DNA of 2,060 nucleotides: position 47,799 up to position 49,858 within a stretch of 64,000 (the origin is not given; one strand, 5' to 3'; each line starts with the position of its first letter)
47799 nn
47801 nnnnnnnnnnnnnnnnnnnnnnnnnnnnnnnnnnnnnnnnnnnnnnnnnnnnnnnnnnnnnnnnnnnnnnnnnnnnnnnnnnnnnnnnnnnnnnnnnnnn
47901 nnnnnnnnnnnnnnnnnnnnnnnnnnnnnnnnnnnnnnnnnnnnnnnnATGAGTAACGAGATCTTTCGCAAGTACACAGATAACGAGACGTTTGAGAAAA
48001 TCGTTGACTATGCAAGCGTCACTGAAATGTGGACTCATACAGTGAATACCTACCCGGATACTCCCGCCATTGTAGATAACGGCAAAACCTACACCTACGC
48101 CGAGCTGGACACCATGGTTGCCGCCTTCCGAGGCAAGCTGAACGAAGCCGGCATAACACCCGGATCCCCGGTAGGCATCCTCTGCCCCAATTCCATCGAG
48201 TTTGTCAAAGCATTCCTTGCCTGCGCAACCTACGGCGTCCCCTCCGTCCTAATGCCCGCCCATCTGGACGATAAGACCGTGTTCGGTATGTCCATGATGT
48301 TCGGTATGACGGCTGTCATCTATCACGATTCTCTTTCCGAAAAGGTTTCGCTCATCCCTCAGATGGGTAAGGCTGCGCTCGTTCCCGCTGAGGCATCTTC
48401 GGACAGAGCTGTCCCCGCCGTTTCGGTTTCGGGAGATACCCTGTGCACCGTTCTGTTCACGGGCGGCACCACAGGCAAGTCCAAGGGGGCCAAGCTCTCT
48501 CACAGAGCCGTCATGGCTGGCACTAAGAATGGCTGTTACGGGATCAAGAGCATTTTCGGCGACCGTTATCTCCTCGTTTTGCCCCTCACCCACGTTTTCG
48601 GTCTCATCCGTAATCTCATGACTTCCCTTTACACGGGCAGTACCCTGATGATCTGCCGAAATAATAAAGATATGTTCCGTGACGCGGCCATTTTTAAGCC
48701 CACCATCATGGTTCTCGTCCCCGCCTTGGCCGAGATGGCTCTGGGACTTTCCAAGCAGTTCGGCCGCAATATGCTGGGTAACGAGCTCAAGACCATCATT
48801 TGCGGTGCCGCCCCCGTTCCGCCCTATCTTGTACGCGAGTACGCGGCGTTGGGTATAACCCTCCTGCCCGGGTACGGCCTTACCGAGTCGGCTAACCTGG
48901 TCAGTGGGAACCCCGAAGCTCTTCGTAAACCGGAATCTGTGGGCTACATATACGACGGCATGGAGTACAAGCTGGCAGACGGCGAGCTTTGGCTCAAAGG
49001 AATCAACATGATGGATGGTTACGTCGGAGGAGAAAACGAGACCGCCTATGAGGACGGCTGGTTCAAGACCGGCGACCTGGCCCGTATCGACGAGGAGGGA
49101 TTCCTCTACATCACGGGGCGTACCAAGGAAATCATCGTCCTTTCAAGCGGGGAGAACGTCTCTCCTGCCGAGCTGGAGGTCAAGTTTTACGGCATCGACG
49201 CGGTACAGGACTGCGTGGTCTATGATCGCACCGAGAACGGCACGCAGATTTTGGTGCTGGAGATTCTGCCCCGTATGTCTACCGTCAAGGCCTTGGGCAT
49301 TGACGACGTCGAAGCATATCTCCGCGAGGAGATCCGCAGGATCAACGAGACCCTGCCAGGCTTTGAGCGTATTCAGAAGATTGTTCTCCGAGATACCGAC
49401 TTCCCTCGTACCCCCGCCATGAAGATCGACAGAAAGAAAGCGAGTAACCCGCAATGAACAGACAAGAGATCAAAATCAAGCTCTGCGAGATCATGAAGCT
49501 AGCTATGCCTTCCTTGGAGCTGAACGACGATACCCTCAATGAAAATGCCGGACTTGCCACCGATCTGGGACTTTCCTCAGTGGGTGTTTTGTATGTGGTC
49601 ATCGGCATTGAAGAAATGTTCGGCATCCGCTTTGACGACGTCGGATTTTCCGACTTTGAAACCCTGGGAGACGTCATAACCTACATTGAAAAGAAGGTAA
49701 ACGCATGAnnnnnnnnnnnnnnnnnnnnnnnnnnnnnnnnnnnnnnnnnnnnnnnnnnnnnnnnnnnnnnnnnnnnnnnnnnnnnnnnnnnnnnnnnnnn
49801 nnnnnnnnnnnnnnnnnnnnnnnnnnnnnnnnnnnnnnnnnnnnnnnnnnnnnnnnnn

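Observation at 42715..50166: Seven-gene carrier-protein-dependent acyl-transfer cassette combining LplT/Aas-like parts with an LRAT-like enzyme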

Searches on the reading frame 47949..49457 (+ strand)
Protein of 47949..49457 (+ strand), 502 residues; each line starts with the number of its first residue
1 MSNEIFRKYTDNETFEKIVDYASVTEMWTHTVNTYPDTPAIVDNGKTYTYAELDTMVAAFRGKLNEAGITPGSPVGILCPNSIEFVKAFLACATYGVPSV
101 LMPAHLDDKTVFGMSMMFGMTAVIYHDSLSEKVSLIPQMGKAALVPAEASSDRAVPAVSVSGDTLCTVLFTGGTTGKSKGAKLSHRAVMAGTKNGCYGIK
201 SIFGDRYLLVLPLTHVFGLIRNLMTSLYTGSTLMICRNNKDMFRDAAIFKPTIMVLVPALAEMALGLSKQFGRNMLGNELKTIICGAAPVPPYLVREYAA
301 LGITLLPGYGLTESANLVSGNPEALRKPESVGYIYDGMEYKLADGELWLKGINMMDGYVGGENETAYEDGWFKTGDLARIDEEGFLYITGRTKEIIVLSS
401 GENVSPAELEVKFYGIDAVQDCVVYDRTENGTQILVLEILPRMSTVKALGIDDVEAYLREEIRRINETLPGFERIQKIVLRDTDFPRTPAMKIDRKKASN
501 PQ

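Call 4: search_protein_families(library=pfam, proteins=[window:47949-49457:+], max_evalue=0.01)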
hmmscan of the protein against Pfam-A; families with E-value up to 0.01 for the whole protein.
window:47949-49457:+ (502 aa): 2 families
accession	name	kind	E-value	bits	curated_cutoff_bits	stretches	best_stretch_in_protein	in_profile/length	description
PF00501.34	AMP-binding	-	1.6e-62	212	29.9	1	30-358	3-383/384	AMP-binding enzyme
PF23562.2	AMP-binding_C_3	-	1.7e-07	32.1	20.8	1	394-499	2-109/124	AMP-binding enzyme C-terminal domain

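Call 5: search_protein_families(library=ncbifam, proteins=[window:47949-49457:+], max_evalue=0.01)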
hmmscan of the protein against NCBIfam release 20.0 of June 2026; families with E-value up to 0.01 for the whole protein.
window:47949-49457:+ (502 aa): 103 families (the best 25 are shown)
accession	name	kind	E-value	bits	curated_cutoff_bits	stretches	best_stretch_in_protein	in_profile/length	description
NF004837.0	PRK06187.1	subfamily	1.2e-64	218.5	476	1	21-497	7-517/531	long-chain-fatty-acid--CoA ligase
TIGR01923.1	menE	equivalog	6e-56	190.2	330.15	1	49-426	1-381/442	o-succinylbenzoate--CoA ligase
NF052269.1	Staph_lig_FadD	equivalog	1.7e-51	175.1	650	1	37-497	15-488/499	long-chain-fatty-acid--CoA ligase FadD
NF005801.1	PRK07656.1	equivalog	3.2e-51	174.5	657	2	155-424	156-434/500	FadD3 family acyl-CoA ligase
NF004114.0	PRK05605.1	equivalog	1.4e-50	172.3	766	2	154-462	212-537/575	long-chain-fatty-acid--CoA ligase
NF002966.0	PRK03640.1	equivalog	7.6e-48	163.3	556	1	29-429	9-418/483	o-succinylbenzoate--CoA ligase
NF004511.1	PRK05852.1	equivalog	9.7e-45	153.1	650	1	26-496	3-498/505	FadD7 family fatty acid--CoA ligase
NF004758.0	PRK06087.1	equivalog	5.6e-44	150.5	736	2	156-495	181-528/548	medium-chain fatty-acid--CoA ligase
NF005307.0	PRK06839.1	equivalog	3.6e-43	148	748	1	35-442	15-443/496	o-succinylbenzoate--CoA ligase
NF005714.0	PRK07529.1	subfamily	4.8e-42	144.1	632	1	148-422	203-504/640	acyl-CoA synthetase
NF005702.0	PRK07514.1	subfamily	1.1e-41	142.8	558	1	40-424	21-431/506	malonyl-CoA synthase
NF006182.0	PRK08316.1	subfamily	2.5e-41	141.8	663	1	21-429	10-453/523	fatty acyl-CoA synthetase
NF006539.0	PRK09029.1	equivalog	2.7e-40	138.6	494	1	26-427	7-387/458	o-succinylbenzoate--CoA ligase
NF006181.0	PRK08314.1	subfamily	9.5e-40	136.4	705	2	150-431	191-491/563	long-chain-fatty-acid--CoA ligase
NF006572.0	PRK09088.1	equivalog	2.5e-39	135.3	696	1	34-461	13-454/491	acyl-CoA synthetase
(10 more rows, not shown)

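Call 39: search_solved_structures(query=window:47949-49457:+, max_evalue=1e-20)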
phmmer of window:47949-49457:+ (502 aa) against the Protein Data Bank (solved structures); distinct sequences matched with E-value up to 1e-20: 27.
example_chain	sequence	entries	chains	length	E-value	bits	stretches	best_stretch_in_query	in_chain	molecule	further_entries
8wev_A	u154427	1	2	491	7.8e-40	140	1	35-425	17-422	Feruloyl-CoA Synthetase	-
8weu_A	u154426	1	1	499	8.4e-40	139.9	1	35-425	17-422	Fatty-acyl-CoA synthase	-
3r44_A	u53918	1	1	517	3.1e-37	131.4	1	47-425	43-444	fatty acyl CoA synthetase FADD13 (FATTY-ACYL-CoA SYNTHETASE)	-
5x8f_A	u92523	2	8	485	1.3e-34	122.8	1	35-422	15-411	2-succinylbenzoate--CoA ligase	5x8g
5buq_A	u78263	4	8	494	1.3e-34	122.7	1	34-421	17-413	2-succinylbenzoate--CoA ligase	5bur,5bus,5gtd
5ie0_A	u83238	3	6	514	3.9e-33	117.9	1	28-496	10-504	Oxalate--CoA ligase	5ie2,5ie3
6qjz_A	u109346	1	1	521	3.3e-30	108.2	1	26-443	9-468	oxalyl CoA-synthetase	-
5zrn_A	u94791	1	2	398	4.9e-29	104.4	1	47-391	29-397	Long-chain-fatty-acid--CoA ligase FadD13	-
3t5b_A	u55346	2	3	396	1.3e-28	102.9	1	47-388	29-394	PROBABLE CHAIN-FATTY-ACID-CoA LIGASE FADD13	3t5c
4gxq_A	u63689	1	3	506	5e-28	101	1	132-464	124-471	Malonyl CoA synthetase, Benzoate-CoA ligase Chimeric protein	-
4gxr_A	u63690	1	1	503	4.2e-27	98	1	132-424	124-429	Malonyl CoA synthetase, Benzoate-CoA ligase Chimeric protein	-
4fuq_A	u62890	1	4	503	4.7e-27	97.8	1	132-424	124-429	Malonyl CoA synthetase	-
4fut_A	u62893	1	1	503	5.6e-27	97.6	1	132-423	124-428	Malonyl CoA synthetase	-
8r2q_A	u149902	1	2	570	6.2e-27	97.4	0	158-464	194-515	Probable fatty-acid-CoA ligase FadD5 (Fatty-acid-CoA synthetase) (Fatty-acid-CoA synthase)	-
5bsw_A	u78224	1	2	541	8.8e-27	96.9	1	32-496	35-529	4-coumarate--CoA ligase 2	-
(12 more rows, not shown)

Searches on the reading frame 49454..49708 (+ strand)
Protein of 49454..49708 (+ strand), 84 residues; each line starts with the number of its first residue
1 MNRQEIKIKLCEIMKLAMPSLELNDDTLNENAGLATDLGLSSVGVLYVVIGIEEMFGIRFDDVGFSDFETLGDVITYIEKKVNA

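Call 4: search_protein_families(library=pfam, proteins=[window:49454-49708:+], max_evalue=0.01)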
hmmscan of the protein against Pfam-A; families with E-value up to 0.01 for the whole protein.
window:49454-49708:+ (84 aa): 1 family
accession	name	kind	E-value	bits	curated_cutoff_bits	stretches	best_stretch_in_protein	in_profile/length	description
PF00550.31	PP-binding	-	4.9e-06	27.1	20.8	1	21-78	11-67/67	Phosphopantetheine attachment site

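Call 5: search_protein_families(library=ncbifam, proteins=[window:49454-49708:+], max_evalue=0.01)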
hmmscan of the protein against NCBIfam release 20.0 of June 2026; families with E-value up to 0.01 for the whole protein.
window:49454-49708:+ (84 aa): 14 families
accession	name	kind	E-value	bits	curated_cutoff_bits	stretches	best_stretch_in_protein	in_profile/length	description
NF002150.0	PRK00982.1-4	subfamily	3.7e-10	39.9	66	1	13-82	10-79/80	acyl carrier protein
NF002148.0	PRK00982.1-2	subfamily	9.2e-10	38.2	71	1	12-82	8-78/79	acyl carrier protein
NF009104.0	PRK12449.1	equivalog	8.1e-09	35.3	70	1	1-82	1-79/80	acyl carrier protein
TIGR00517.1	acyl_carrier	equivalog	1.1e-08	34.8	70.45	1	13-81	8-76/77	acyl carrier protein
NF002151.0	PRK00982.1-5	equivalog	6.9e-08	32.5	92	1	14-82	9-77/78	acyl carrier protein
NF002147.0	PRK00982.1-1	equivalog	5e-07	29.5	84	1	3-81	5-80/83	acyl carrier protein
NF058660.1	cispen_ACP_AmcB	equivalog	1.3e-06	28.4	80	1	21-81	16-78/80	cispentacin biosynthesis acyl carrier protein AmcB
NF005798.0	PRK07639.1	equivalog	2.4e-06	27.9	100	1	1-81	1-81/91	petrobactin biosynthesis protein AsbD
NF006031.0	PRK08172.1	equivalog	1.2e-05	25.9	76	1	16-83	12-79/82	acyl carrier protein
NF003757.0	PRK05350.1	equivalog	1.2e-05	25.3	65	1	11-83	9-81/83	acyl carrier protein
NF002149.0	PRK00982.1-3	equivalog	5e-05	23.2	106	1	13-82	8-77/78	acyl carrier protein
NF004533.0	PRK05883.1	equivalog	9.8e-05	22.1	72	1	5-83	23-98/100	acyl carrier protein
NF040636.1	AcpM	exception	0.00015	21.7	146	1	31-80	28-77/93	meromycolate extension acyl carrier protein AcpM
NF005480.0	PRK07081.1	equivalog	0.0014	18.5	72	1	18-63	12-56/83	acyl carrier protein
